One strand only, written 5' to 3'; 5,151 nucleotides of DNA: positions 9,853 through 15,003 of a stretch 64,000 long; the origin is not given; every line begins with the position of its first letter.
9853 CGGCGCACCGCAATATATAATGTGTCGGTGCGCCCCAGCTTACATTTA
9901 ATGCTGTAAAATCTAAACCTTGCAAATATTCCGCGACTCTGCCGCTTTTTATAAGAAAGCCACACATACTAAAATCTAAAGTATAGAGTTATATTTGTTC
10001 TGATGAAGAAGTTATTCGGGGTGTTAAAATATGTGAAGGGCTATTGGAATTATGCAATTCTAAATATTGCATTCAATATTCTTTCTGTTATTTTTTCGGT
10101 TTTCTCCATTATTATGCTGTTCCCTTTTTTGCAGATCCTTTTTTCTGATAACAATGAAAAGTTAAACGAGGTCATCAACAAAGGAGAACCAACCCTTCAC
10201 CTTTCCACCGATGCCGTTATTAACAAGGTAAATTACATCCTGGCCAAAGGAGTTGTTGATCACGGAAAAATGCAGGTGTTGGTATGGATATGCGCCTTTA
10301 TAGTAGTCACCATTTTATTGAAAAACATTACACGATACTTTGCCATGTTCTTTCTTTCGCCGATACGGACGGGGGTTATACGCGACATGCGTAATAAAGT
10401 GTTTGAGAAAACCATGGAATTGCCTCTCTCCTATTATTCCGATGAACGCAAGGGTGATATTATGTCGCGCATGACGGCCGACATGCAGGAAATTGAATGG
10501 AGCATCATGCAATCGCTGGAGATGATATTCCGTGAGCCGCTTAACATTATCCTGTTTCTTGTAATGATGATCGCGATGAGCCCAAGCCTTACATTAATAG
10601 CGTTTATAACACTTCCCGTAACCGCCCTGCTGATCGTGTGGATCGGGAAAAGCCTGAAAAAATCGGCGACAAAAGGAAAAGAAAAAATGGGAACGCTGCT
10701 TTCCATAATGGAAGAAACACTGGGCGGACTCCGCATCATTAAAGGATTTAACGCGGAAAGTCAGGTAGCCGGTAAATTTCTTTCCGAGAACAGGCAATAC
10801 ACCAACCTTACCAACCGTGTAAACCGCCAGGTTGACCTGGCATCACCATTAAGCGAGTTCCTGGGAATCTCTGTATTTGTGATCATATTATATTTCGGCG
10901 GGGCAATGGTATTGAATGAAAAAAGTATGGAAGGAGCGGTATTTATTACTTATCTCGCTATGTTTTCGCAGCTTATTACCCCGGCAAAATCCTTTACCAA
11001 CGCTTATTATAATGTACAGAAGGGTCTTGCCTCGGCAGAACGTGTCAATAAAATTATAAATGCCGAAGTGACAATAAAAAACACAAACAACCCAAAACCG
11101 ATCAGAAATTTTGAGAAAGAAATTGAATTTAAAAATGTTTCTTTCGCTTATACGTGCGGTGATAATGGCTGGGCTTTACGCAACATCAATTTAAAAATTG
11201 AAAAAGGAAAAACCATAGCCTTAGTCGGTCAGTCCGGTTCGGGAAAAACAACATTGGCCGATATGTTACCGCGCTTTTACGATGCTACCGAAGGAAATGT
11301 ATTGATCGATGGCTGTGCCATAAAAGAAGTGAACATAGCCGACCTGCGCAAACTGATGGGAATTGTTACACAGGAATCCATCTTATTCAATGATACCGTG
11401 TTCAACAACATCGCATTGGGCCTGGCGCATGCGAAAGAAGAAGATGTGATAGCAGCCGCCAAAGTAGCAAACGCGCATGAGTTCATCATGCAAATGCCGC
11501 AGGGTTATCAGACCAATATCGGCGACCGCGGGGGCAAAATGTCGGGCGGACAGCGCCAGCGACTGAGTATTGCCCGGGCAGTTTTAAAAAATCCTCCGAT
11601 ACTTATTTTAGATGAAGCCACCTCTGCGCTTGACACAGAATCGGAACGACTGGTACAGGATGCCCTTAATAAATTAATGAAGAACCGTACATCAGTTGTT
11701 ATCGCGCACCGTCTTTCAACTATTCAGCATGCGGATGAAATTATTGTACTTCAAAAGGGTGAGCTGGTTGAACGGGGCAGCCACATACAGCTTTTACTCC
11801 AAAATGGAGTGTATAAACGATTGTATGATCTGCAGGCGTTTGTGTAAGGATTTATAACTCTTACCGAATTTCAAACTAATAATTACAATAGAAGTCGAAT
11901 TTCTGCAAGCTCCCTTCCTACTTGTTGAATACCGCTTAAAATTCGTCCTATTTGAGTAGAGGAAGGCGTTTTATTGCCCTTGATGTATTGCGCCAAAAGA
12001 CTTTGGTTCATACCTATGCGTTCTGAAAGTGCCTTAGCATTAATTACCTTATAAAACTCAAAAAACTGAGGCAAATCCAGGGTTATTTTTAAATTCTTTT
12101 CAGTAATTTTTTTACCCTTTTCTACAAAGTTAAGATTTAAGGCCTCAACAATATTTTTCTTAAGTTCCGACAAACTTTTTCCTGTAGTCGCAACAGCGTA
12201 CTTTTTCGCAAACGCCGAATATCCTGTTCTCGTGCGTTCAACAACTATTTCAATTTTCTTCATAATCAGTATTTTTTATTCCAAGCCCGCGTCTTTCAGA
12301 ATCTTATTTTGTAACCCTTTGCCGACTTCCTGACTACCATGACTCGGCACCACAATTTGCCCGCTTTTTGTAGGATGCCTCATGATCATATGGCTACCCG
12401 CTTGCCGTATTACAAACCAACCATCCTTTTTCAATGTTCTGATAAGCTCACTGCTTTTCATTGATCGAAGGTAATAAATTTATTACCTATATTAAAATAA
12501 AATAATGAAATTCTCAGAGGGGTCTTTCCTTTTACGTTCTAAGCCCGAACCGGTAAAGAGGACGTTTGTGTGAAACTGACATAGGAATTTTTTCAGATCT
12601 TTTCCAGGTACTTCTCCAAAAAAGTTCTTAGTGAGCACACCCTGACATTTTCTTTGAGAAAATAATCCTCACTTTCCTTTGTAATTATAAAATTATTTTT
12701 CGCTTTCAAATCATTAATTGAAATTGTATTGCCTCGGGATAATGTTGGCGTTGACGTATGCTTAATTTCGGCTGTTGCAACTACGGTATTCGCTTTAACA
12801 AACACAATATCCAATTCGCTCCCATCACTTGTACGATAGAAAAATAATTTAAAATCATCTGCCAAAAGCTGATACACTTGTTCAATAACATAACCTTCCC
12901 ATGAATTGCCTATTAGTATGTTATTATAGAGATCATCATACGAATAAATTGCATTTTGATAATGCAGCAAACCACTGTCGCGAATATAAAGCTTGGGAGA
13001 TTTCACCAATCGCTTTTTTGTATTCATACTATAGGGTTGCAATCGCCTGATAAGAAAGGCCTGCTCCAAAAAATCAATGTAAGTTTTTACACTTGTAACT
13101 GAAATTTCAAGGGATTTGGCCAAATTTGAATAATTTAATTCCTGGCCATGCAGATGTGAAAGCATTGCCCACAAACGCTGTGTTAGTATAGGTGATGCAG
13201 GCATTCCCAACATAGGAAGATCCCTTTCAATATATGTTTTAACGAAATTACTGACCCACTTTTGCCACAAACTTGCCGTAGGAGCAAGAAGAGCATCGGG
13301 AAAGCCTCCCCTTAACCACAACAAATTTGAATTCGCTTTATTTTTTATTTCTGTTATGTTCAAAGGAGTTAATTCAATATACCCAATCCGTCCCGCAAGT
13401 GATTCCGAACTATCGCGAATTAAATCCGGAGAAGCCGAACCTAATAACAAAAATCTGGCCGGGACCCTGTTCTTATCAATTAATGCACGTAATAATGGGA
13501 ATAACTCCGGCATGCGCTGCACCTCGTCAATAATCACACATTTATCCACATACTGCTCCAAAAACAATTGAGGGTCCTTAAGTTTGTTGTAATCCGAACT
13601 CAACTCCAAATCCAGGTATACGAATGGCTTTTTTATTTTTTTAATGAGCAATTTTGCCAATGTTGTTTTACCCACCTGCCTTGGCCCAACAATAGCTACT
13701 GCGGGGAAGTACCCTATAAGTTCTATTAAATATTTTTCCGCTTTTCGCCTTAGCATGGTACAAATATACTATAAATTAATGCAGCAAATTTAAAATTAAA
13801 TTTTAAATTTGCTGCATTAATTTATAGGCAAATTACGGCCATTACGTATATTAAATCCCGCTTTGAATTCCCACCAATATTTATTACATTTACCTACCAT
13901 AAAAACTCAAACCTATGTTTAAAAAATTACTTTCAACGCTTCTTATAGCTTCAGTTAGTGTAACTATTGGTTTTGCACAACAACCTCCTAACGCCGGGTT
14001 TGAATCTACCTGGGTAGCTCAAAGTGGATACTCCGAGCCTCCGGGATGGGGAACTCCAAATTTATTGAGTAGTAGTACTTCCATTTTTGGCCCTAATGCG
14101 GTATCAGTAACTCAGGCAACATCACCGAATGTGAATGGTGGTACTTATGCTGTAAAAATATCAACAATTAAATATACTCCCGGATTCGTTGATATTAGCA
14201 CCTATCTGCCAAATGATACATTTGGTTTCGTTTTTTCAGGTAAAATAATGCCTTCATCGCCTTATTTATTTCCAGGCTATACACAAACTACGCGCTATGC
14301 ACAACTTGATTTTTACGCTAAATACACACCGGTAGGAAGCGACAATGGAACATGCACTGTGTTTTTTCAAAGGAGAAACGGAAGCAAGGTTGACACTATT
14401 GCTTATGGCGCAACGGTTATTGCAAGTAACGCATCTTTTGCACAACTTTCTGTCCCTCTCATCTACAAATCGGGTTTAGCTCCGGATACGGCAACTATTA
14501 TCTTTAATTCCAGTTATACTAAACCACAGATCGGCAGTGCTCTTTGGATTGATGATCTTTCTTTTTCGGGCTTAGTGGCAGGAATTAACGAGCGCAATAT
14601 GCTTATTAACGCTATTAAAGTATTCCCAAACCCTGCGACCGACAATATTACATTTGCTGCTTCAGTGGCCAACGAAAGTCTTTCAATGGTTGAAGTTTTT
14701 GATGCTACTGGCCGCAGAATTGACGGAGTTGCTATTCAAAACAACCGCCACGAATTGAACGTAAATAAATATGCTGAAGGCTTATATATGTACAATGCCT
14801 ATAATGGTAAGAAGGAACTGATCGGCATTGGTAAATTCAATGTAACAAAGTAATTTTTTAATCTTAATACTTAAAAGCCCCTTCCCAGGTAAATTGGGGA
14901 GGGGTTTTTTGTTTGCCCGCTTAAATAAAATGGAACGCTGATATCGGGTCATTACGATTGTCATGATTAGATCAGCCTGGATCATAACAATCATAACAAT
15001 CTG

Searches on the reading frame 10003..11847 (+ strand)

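Call 51: search_protein_families(library=pfam, proteins=[window:10003-11847:+], max_evalue=0.001)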
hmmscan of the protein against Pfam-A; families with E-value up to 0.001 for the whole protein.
window:10003-11847:+ (614 aa): 8 families
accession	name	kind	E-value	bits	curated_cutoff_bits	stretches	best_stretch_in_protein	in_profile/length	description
PF00664.28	ABC_membrane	-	4.9e-43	148.2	28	1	22-327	5-273/274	ABC transporter transmembrane region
PF00005.33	ABC_tran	-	2.1e-33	116.3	25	1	392-541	1-137/137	ABC transporter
PF02463.25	SMC_N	-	2.9e-09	37.1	40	1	428-584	58-212/220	RecF/RecN/SMC N terminal domain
PF06414.18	Zeta_toxin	-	2.2e-06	27.7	22.3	0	400-442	14-56/199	Zeta toxin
PF20720.3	nSTAND3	-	9.1e-05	22.6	27.2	1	394-483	9-90/155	Novel STAND NTPase 3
PF13401.12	AAA_22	-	0.00015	22.6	27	1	403-558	6-104/130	AAA domain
PF00004.35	AAA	-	0.00029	21.7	21.2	0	406-565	2-103/131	ATPase family associated with various cellular activities (AAA)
PF03193.22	RsgA_GTPase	-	0.0003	21.1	30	1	366-422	71-126/174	RsgA GTPase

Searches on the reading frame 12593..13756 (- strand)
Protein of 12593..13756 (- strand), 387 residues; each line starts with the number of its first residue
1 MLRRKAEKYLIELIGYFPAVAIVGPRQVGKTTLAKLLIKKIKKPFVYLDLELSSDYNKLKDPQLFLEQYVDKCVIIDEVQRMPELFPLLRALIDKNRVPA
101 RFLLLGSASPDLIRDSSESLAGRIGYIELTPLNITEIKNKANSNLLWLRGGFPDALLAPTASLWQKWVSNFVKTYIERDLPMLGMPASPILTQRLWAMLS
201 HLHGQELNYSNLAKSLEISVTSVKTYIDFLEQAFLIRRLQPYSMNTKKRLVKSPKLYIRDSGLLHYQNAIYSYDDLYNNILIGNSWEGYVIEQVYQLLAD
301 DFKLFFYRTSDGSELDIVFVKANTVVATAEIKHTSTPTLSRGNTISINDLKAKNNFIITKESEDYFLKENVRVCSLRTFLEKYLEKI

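Call 51: search_protein_families(library=pfam, proteins=[window:12593-13756:-], max_evalue=0.001)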
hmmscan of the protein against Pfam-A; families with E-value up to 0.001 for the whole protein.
window:12593-13756:- (387 aa): 4 families
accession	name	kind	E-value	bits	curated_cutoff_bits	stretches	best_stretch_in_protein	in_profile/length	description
PF13635.12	DUF4143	-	6.9e-37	127.1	28.1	1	177-333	1-159/160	Domain of unknown function (DUF4143)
PF13173.12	AAA_14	-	3.5e-29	101.9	27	1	18-137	3-128/129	AAA domain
PF13401.12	AAA_22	-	1.2e-06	29.3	27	0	20-56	8-47/130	AAA domain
PF00910.28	RNA_helicase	-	0.00054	20.8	21.5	0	21-84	2-63/105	RNA helicase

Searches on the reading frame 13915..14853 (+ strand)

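Call 51: search_protein_families(library=pfam, proteins=[window:13915-14853:+], max_evalue=0.001)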
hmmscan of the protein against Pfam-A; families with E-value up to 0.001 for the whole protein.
window:13915-14853:+ (312 aa): 1 family
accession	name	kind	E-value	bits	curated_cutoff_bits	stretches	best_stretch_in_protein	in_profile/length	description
PF18962.6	Por_Secre_tail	-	3.1e-11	43.8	27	1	236-301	1-68/75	Secretion system C-terminal sorting domain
